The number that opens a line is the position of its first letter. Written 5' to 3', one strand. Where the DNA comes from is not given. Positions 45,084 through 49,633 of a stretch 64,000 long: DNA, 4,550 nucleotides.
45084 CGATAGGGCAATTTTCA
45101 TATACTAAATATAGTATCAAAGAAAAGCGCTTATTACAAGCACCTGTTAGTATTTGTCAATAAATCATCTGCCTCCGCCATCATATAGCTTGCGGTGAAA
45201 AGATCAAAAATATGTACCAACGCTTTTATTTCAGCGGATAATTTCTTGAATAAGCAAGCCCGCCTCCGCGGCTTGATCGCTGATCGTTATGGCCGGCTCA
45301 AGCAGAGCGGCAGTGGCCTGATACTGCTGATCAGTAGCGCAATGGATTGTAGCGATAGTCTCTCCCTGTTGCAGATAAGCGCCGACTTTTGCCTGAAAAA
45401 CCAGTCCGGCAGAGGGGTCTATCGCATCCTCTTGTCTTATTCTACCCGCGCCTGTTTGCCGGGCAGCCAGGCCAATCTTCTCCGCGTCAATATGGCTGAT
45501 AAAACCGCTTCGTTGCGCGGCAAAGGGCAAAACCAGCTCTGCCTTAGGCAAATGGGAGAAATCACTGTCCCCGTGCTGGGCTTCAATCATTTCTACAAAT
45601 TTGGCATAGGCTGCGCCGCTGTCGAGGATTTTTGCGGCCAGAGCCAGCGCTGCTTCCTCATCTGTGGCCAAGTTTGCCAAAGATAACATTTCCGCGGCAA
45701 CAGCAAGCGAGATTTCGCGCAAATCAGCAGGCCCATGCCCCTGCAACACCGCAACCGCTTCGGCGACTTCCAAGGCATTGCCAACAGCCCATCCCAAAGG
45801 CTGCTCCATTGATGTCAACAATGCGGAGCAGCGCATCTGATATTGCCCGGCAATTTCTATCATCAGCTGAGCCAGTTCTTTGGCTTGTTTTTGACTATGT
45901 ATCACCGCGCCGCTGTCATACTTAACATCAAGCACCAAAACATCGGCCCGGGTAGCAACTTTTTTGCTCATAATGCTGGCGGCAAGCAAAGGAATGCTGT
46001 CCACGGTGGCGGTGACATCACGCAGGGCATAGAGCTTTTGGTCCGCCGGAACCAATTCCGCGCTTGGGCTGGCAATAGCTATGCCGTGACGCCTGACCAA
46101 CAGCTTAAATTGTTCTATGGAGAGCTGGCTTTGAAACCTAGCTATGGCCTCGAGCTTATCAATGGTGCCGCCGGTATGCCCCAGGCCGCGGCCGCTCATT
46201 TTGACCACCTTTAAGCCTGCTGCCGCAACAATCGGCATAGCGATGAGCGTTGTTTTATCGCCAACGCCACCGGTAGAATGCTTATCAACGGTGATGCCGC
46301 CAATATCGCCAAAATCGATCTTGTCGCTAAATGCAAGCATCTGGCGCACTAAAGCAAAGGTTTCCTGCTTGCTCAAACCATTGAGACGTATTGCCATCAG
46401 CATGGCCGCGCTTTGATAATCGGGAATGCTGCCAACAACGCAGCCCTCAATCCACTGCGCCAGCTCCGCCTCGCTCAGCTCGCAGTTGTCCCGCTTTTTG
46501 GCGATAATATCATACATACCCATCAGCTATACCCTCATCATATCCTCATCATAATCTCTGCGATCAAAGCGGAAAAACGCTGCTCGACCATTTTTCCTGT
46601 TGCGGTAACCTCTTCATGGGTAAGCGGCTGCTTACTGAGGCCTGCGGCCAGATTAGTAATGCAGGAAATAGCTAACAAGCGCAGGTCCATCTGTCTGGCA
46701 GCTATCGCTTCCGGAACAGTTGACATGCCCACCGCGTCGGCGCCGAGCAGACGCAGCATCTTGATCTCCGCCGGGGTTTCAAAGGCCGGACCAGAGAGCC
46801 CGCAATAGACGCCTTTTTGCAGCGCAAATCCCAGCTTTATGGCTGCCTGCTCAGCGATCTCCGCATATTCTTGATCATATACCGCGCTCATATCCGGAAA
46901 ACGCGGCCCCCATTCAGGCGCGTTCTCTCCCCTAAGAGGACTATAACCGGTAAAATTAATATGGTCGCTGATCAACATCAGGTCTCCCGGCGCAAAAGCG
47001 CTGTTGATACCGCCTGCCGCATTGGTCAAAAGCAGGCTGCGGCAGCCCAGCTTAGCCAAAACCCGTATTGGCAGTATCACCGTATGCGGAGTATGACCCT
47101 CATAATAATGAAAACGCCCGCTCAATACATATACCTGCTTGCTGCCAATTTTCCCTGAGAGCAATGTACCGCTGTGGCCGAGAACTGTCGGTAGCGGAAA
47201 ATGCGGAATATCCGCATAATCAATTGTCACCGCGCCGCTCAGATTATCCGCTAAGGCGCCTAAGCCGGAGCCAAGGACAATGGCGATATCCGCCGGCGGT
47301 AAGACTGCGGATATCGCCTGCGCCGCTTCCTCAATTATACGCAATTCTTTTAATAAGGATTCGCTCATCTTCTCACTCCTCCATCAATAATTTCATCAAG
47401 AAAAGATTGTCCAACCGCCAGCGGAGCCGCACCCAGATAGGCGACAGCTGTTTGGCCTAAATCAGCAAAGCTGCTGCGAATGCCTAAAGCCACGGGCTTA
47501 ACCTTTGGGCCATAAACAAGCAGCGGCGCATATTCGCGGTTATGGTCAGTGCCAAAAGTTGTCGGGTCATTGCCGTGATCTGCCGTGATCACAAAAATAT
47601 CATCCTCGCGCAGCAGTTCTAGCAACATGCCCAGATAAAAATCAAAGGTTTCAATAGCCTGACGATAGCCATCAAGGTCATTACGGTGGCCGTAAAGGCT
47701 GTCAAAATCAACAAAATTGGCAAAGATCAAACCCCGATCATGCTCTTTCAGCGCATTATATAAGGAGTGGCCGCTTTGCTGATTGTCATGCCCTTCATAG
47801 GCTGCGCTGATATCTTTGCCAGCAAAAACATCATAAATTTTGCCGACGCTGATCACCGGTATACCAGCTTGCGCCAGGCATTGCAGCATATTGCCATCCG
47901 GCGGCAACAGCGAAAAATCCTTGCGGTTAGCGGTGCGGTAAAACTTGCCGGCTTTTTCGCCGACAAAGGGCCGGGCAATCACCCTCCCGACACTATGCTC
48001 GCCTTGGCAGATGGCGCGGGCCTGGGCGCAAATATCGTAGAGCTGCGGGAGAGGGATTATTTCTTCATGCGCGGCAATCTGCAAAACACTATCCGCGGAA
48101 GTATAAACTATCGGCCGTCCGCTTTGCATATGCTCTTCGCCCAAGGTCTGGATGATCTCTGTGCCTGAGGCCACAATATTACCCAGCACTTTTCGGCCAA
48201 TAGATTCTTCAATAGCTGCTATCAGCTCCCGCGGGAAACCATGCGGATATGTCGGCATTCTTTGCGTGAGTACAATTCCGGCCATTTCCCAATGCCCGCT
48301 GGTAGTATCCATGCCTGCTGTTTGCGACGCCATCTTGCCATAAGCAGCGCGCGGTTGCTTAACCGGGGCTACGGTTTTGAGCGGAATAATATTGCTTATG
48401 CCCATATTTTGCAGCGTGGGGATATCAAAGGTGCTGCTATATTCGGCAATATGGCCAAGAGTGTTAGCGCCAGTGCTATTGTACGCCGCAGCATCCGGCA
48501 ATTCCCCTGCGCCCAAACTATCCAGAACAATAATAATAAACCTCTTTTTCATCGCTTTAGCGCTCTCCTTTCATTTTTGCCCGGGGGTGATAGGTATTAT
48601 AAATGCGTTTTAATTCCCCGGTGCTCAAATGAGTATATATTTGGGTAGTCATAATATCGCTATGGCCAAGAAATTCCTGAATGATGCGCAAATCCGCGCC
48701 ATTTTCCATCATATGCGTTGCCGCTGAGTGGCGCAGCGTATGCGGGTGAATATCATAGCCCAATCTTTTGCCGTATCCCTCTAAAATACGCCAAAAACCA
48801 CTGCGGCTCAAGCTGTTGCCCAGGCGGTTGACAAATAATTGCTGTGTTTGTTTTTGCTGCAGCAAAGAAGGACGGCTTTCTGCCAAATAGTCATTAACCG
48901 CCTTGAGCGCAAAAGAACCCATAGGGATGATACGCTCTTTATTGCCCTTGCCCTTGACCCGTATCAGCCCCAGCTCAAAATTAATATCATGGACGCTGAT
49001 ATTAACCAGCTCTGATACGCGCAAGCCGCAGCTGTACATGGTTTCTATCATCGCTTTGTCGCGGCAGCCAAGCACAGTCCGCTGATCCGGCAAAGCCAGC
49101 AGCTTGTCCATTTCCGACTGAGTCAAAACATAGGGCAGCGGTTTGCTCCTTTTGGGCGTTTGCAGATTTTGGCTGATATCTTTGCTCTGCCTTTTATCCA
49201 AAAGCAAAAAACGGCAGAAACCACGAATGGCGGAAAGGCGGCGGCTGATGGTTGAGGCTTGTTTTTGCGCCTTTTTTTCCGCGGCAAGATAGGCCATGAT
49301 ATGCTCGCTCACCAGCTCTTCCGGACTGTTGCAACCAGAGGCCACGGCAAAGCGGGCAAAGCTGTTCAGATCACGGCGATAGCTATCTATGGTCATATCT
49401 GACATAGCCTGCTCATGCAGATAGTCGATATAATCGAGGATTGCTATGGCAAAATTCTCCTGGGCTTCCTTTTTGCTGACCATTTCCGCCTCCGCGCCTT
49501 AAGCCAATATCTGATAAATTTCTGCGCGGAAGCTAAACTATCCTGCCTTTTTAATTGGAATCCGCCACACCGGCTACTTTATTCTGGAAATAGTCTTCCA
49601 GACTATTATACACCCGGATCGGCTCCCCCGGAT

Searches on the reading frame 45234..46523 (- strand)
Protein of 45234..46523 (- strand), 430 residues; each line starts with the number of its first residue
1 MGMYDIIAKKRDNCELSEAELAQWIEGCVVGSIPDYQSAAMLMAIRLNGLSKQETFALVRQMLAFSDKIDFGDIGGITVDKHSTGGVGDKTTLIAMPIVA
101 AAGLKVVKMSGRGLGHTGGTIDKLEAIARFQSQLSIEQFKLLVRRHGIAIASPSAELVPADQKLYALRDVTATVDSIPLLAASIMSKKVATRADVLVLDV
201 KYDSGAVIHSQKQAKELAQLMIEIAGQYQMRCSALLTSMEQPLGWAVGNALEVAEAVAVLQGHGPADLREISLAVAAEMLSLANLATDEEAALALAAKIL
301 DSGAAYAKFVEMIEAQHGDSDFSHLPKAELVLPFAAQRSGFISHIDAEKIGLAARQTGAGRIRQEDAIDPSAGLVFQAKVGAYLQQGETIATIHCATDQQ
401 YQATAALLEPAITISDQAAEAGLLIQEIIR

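Call 49: search_protein_families(library=pfam, proteins=[window:45234-46523:-], max_evalue=0.00001)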
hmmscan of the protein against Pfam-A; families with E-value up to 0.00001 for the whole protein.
window:45234-46523:- (430 aa): 3 families
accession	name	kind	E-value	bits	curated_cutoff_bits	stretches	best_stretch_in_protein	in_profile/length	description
PF00591.27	Glycos_transf_3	-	1.5e-40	139.9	27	1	77-306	3-253/253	Glycosyl transferase family, a/b domain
PF07831.19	PYNP_C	-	1.8e-18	66.4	27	1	341-415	1-75/75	Pyrimidine nucleoside phosphorylase C-terminal domain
PF02885.22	Glycos_trans_3N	-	6.7e-17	61.5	26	1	5-65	2-62/63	Glycosyl transferase family, helical bundle domain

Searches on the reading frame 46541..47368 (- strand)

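Call 48: search_protein_families(library=pfam, proteins=[window:46541-47368:-], max_evalue=0.00001)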
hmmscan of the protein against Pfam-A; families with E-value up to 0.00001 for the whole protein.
window:46541-47368:- (276 aa): 1 family
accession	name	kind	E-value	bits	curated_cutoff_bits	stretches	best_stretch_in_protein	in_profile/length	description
PF01048.26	PNP_UDP_1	-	8.8e-57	192.6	25.1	1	27-272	1-231/233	Phosphorylase superfamily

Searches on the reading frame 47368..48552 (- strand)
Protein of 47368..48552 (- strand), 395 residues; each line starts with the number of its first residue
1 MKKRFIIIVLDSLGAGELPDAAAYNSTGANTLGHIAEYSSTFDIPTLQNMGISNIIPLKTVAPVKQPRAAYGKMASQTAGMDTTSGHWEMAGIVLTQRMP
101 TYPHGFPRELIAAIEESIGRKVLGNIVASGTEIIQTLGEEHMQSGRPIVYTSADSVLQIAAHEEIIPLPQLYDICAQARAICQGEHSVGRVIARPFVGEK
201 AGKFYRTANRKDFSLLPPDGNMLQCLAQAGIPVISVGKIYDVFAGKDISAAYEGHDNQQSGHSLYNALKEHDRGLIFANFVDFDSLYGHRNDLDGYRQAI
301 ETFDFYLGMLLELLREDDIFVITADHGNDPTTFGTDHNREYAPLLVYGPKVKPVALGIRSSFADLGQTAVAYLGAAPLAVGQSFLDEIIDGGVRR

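Call 48: search_protein_families(library=pfam, proteins=[window:47368-48552:-], max_evalue=0.00001)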
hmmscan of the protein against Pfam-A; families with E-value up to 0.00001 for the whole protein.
window:47368-48552:- (395 aa): 1 family
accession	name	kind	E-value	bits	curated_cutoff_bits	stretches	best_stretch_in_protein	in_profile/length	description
PF01676.23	Metalloenzyme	-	7.7e-38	130.9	24.3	1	3-375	1-250/252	Metalloenzyme superfamily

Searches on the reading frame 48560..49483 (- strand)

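Call 48: search_protein_families(library=pfam, proteins=[window:48560-49483:-], max_evalue=0.00001)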
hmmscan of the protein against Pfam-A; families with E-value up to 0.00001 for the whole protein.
window:48560-49483:- (308 aa): 3 families
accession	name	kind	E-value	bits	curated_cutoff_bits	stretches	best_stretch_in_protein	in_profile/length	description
PF00589.27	Phage_integrase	-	1.6e-50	171.7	27.1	1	119-287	2-169/172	Phage integrase family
PF02899.23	Phage_int_SAM_1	-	2e-16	60.5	22.3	1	17-94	3-80/83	Phage integrase, N-terminal SAM-like domain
PF13495.12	Phage_int_SAM_4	-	7e-06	26.8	27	0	19-92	6-77/85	Phage integrase, N-terminal SAM-like domain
